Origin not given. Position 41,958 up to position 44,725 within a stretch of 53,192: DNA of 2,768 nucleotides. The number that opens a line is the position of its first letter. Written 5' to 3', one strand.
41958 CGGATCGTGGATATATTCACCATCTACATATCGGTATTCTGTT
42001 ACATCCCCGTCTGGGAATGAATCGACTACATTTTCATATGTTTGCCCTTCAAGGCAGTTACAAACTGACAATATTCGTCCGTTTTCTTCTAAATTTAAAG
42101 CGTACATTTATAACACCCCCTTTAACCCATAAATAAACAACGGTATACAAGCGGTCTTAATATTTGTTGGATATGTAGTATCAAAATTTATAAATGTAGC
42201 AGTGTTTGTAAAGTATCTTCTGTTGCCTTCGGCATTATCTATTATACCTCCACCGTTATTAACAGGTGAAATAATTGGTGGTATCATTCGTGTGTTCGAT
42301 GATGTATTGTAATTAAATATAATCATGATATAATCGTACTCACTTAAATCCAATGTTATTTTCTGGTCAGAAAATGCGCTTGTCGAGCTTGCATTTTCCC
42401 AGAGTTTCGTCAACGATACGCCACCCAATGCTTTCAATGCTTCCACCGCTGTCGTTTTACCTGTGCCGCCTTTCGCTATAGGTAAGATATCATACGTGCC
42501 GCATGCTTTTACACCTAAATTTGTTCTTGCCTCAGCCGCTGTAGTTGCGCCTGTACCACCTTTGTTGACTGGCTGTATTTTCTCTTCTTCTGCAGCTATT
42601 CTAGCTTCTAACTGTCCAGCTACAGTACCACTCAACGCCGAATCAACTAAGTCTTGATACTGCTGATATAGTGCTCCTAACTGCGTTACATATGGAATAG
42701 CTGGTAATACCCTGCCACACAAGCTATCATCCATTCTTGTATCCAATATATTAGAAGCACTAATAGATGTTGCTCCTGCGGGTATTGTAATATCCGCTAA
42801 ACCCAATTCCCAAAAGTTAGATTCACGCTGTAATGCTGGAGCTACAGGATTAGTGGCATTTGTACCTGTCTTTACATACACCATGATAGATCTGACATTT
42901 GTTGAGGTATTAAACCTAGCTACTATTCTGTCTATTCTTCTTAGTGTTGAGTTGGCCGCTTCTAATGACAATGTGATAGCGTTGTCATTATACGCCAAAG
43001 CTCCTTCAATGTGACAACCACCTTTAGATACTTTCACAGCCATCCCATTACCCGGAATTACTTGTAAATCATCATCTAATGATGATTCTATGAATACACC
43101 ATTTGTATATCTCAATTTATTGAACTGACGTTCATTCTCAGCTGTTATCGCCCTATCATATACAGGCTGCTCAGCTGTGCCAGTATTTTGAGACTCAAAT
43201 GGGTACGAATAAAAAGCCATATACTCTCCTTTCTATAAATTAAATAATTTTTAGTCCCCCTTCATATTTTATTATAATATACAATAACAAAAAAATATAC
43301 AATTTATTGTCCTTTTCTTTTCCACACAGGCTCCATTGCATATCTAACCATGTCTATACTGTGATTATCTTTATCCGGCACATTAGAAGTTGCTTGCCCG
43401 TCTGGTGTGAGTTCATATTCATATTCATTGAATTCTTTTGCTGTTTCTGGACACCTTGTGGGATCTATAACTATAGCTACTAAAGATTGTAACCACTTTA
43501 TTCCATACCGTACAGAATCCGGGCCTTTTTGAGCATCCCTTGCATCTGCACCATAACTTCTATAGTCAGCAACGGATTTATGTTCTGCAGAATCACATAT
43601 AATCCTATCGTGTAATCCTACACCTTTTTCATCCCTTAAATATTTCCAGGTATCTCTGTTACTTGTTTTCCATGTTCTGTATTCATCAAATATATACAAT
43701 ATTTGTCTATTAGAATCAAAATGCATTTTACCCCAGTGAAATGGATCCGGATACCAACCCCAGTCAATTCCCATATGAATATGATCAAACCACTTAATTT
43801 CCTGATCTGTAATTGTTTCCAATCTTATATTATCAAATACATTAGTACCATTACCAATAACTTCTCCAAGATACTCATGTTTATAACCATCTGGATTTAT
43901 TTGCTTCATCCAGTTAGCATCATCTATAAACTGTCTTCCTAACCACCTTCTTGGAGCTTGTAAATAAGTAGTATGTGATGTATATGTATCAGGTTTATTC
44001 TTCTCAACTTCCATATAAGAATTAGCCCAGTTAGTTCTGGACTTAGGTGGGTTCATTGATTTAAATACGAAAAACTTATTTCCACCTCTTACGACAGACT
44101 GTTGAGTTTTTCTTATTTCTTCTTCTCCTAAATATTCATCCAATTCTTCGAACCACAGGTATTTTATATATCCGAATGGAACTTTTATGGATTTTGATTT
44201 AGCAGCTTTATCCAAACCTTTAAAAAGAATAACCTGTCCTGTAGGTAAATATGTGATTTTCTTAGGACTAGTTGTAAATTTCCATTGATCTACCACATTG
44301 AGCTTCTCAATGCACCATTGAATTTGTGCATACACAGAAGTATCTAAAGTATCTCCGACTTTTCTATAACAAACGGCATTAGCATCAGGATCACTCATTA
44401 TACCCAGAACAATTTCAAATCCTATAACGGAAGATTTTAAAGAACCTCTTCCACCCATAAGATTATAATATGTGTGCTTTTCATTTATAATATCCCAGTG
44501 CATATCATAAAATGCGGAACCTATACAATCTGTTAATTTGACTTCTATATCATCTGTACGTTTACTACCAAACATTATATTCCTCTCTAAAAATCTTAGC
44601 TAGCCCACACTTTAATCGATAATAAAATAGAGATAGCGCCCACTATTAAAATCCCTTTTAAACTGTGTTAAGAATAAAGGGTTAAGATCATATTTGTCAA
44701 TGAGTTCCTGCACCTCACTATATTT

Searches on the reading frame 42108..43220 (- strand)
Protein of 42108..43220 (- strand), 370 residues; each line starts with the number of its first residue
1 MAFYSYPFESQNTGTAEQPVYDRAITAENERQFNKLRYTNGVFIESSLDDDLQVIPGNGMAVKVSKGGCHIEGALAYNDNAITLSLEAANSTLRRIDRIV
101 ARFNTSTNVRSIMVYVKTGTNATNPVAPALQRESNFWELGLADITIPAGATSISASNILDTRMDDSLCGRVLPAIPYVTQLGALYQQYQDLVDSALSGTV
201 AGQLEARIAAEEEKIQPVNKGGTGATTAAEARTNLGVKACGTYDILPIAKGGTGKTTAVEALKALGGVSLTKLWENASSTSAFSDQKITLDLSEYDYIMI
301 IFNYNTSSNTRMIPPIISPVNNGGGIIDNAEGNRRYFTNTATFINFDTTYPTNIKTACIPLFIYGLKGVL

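Call 57: search_protein_families(library=phrogs, proteins=[window:42108-43220:-], max_evalue=0.00001)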
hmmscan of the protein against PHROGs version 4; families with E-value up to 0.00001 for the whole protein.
window:42108-43220:- (370 aa): 12 families
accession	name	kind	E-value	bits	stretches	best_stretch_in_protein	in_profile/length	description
phrog_9534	-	head and packaging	1.1e-43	151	1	5-225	4-211/303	head protein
phrog_1220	-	head and packaging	2.9e-39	136.8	1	2-193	7-182/574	head protein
phrog_27282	-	unknown function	2.4e-36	126.7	1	33-196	26-185/445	-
phrog_5339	-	head and packaging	8.8e-32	111.2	1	1-190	4-185/633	virion structural protein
phrog_35103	-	unknown function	2e-31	109.8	1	22-189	13-176/916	-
phrog_18805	-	unknown function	1.9e-15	57.6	1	21-171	13-161/457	-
phrog_17342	-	unknown function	2.8e-15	57.5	1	56-163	50-158/326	-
phrog_13571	-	head and packaging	6.6e-10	39.8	1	50-161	34-148/356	virion structural protein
phrog_3398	-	head and packaging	1.6e-08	35.3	1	57-163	55-167/359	virion structural protein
phrog_10316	-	tail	1.1e-06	27.4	0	215-244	412-441/1471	tail fiber protein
phrog_34307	-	unknown function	1.2e-06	28.8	0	240-273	103-136/407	-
phrog_1591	-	tail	4.9e-06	27.1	0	50-244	56-209/484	tail fiber protein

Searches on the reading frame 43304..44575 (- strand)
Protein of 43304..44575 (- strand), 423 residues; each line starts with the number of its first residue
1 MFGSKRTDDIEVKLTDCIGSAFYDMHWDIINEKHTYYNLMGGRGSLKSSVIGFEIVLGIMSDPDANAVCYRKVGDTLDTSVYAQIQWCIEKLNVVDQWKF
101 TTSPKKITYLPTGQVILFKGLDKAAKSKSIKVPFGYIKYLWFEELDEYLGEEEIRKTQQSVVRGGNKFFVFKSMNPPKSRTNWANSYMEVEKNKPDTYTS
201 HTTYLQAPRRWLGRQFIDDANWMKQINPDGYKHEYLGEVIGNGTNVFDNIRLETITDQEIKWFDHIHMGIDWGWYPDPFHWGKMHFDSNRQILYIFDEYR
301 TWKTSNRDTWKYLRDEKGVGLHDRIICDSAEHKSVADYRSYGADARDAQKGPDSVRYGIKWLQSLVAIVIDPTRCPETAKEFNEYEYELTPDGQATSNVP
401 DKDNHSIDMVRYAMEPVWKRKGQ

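Call 57: search_protein_families(library=phrogs, proteins=[window:43304-44575:-], max_evalue=0.00001)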
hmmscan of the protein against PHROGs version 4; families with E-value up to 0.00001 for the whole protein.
window:43304-44575:- (423 aa): 7 families
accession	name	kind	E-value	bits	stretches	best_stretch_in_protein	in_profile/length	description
phrog_3717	-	head and packaging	1.6e-52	179.7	1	18-284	7-270/277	terminase large subunit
phrog_5653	-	head and packaging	3.2e-32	112.9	1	239-415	3-178/199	terminase large subunit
phrog_18557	-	head and packaging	4.2e-26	91.9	1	346-423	2-79/88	terminase large subunit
phrog_6672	-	head and packaging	1e-23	84.5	1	292-422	6-134/145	terminase large subunit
phrog_8711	-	head and packaging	4.2e-16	59.8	1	15-94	6-85/89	terminase large subunit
phrog_10250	-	head and packaging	1.6e-06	29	1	252-419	32-217/228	terminase large subunit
phrog_22023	-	unknown function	9.3e-06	27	0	165-274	19-124/153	-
